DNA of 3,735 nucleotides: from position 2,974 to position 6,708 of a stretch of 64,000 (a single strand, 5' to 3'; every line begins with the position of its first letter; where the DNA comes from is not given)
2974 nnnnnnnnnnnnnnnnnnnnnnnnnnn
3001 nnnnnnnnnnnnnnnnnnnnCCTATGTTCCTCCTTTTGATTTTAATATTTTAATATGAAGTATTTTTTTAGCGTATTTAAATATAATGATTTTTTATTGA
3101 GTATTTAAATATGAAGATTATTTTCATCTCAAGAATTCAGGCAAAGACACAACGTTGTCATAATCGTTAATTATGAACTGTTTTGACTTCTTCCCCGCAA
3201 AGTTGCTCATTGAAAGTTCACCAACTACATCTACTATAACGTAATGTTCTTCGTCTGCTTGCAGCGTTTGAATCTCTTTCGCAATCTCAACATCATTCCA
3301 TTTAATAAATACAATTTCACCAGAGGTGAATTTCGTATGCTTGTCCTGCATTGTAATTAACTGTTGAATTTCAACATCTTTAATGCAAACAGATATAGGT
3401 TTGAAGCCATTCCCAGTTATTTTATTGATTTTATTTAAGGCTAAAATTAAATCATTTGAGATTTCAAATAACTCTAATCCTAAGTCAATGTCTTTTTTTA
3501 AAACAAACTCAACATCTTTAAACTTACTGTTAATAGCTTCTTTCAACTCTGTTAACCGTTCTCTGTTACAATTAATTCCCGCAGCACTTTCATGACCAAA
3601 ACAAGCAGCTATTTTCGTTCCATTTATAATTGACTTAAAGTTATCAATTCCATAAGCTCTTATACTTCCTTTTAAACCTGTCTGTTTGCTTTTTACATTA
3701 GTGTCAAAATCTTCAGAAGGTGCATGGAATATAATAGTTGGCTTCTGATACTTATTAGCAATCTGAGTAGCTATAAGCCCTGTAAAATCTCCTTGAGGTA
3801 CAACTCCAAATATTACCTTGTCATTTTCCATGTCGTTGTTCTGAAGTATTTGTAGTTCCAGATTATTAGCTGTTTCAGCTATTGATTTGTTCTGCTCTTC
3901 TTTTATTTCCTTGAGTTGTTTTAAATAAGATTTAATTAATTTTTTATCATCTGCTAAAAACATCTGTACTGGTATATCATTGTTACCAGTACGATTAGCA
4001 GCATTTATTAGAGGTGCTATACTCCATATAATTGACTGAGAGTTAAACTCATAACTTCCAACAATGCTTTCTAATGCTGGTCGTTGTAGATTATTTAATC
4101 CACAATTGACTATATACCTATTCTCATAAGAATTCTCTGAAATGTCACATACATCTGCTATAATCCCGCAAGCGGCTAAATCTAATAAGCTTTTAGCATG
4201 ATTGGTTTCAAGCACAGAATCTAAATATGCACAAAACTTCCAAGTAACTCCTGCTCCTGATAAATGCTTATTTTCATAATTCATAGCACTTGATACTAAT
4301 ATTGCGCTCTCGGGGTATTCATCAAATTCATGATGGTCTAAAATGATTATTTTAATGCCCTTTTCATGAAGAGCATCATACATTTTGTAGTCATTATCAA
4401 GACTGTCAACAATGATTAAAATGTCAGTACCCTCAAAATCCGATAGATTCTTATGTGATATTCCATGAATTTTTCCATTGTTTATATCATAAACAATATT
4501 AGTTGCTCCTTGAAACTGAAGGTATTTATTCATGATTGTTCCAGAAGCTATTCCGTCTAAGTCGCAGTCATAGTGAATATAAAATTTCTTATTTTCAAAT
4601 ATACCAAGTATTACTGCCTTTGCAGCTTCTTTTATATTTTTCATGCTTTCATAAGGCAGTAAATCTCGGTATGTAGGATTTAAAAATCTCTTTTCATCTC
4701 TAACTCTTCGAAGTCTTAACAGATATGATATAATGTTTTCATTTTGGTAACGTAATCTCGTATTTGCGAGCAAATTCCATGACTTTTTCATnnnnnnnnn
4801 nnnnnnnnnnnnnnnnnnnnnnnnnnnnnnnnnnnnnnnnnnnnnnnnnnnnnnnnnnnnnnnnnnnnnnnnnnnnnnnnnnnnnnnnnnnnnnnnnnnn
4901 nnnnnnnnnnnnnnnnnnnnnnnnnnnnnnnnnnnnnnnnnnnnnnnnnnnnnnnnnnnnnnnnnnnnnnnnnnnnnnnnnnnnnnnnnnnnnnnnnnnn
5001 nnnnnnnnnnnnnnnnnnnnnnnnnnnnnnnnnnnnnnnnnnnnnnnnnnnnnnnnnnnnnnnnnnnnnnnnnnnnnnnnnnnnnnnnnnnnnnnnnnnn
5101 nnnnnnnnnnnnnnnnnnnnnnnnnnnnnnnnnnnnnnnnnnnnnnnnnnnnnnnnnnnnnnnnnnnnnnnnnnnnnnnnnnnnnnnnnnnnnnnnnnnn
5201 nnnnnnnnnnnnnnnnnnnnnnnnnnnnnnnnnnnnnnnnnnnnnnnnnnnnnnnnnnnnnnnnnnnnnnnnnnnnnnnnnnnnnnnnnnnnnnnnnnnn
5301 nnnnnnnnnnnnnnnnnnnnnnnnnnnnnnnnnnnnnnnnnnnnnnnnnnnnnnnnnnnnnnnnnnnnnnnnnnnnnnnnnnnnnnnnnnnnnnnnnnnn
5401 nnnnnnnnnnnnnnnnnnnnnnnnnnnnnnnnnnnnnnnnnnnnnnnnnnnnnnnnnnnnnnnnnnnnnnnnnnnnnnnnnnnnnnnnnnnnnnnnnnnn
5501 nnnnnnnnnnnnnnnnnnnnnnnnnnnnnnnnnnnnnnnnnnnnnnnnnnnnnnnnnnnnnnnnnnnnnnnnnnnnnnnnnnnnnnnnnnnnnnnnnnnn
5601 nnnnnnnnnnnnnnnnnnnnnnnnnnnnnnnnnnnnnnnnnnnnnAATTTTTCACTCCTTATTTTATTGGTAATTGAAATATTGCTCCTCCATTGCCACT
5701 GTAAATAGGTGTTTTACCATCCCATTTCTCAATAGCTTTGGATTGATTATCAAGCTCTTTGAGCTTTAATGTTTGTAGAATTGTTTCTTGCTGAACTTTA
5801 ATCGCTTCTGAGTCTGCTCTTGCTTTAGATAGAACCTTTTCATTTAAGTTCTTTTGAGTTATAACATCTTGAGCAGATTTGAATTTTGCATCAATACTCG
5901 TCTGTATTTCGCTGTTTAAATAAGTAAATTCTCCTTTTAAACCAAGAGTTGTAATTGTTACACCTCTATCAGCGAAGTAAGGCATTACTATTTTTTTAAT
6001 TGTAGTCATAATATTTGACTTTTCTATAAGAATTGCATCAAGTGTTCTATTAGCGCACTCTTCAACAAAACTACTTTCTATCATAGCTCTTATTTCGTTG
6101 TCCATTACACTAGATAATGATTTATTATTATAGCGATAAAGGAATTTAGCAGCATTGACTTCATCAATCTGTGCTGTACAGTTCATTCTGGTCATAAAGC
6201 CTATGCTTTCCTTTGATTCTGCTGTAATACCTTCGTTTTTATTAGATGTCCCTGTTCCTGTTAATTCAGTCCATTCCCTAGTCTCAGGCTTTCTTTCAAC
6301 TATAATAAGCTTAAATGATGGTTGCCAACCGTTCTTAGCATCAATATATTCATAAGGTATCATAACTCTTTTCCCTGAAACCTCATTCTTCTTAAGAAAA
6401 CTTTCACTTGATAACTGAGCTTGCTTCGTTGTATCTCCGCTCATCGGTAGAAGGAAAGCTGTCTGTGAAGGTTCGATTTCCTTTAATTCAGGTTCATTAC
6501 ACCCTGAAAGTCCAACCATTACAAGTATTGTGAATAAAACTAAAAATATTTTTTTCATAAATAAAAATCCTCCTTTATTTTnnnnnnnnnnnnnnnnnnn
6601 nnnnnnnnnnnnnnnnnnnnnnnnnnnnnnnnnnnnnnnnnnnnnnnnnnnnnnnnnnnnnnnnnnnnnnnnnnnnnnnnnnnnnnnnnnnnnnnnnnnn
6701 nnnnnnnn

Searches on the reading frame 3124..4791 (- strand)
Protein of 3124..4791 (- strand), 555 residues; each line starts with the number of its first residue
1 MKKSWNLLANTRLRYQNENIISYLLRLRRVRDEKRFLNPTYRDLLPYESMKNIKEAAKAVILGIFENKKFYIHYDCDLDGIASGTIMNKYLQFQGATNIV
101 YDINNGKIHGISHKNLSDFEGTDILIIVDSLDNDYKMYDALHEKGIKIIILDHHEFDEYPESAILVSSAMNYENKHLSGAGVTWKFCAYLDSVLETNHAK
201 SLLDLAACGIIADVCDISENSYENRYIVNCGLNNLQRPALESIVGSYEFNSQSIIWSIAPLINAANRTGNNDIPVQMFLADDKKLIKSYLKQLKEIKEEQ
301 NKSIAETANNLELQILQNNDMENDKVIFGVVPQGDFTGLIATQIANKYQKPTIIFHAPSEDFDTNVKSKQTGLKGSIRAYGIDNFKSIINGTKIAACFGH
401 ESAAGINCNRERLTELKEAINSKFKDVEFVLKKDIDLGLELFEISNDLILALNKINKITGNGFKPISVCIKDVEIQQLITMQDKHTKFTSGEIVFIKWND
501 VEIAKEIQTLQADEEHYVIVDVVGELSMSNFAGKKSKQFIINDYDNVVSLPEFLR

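Call 58: find_encoding_contigs(protein=window:3124-4791:-, flank=10000, max_places=2)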
Protein window:3124-4791:- (555 aa): no gene with exactly this product is on record in the collection.

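Call 91: search_protein_families(library=pfam, proteins=[window:3124-4791:-], max_evalue=0.001)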
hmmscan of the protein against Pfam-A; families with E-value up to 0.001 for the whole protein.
window:3124-4791:- (555 aa): 2 families
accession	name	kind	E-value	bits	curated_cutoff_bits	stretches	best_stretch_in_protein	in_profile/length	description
PF01368.27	DHH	-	6.6e-14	52.7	28.1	1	71-210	5-125/125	DHH family, N-terminal domain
PF17768.7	RecJ_OB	-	1.6e-08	35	27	1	435-543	1-107/107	RecJ OB domain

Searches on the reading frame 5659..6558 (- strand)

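Call 91: search_protein_families(library=pfam, proteins=[window:5659-6558:-], max_evalue=0.001)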
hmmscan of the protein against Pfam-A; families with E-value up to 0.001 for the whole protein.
window:5659-6558:- (299 aa): 1 family
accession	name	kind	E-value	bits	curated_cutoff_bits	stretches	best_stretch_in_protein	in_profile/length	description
PF01145.31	Band_7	-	6.7e-06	26.7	23.6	1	108-231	47-164/176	SPFH domain / Band 7 family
